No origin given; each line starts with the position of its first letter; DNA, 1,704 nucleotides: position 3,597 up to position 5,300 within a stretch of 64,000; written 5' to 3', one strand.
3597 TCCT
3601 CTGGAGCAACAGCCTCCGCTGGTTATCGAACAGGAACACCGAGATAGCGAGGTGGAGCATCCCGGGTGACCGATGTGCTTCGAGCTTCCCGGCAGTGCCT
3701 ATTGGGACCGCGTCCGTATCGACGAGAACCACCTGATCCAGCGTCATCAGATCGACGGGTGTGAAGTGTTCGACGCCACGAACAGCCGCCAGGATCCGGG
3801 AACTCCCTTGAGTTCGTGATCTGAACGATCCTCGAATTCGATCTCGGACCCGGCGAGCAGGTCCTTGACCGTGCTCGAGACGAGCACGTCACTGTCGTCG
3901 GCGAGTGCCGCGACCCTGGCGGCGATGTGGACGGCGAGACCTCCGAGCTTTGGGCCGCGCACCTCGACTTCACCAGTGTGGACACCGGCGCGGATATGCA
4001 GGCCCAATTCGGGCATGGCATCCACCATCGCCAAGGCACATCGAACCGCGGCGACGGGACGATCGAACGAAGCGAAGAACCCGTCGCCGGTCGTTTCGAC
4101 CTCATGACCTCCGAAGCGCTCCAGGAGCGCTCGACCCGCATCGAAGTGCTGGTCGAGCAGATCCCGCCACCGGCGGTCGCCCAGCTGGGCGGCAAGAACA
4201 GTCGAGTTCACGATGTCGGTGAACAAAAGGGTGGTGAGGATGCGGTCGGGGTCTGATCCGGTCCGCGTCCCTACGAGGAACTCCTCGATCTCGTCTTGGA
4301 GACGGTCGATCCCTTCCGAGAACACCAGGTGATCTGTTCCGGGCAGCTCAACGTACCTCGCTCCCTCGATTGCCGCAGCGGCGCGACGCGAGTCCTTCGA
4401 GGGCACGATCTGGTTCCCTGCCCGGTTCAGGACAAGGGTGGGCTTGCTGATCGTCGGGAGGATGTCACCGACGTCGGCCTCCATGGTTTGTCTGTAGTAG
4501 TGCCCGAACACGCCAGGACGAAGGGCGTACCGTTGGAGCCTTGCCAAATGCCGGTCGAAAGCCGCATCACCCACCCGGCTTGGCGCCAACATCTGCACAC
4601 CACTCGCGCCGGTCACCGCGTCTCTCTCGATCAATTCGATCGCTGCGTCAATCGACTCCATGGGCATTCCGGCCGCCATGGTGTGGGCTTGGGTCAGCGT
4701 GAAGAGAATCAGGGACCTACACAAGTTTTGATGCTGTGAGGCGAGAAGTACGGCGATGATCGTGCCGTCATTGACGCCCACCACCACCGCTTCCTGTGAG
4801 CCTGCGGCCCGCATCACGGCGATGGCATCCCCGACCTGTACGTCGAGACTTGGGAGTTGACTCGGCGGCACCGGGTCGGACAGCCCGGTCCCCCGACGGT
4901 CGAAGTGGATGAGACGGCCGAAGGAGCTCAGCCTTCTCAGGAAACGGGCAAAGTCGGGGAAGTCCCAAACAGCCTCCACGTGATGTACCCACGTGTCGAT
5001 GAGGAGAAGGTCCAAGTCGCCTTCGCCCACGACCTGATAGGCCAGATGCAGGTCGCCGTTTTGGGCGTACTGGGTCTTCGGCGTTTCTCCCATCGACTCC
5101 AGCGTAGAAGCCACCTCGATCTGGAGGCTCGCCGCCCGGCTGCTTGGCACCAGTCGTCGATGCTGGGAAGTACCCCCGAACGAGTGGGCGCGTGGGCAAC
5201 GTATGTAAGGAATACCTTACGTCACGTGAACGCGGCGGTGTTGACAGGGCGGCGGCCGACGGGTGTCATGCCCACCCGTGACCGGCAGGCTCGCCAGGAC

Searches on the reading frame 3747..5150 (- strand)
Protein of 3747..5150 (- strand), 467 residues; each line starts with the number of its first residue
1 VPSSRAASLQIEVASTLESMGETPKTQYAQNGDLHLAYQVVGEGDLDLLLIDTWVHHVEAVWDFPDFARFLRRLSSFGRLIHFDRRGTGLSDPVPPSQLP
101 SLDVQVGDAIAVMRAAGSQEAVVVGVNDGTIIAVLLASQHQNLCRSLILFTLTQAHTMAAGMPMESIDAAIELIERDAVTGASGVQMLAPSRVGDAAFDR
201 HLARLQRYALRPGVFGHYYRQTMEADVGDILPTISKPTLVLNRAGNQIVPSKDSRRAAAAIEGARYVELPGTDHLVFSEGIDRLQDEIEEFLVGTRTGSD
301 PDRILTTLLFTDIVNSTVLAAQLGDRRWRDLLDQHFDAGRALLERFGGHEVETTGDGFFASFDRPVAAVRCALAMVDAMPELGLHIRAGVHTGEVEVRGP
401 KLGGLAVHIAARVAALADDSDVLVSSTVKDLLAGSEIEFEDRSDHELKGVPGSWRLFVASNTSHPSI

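Call 60: search_protein_families(library=pfam, max_evalue=0.0001, proteins=[window:3747-5150:-])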
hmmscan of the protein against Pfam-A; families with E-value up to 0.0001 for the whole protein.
window:3747-5150:- (467 aa): 3 families
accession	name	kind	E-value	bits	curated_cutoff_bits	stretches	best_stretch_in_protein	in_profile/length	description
PF00211.25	Guanylate_cyc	-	6.4e-16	58.9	21.9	1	307-452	10-174/183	Adenylate and Guanylate cyclase catalytic domain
PF00561.26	Abhydrolase_1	-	8.4e-09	35.9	25.8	0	79-150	29-100/245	alpha/beta hydrolase fold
PF12697.13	Abhydrolase_6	-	2.3e-07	32.1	26.3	1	60-279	12-210/217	Alpha/beta hydrolase family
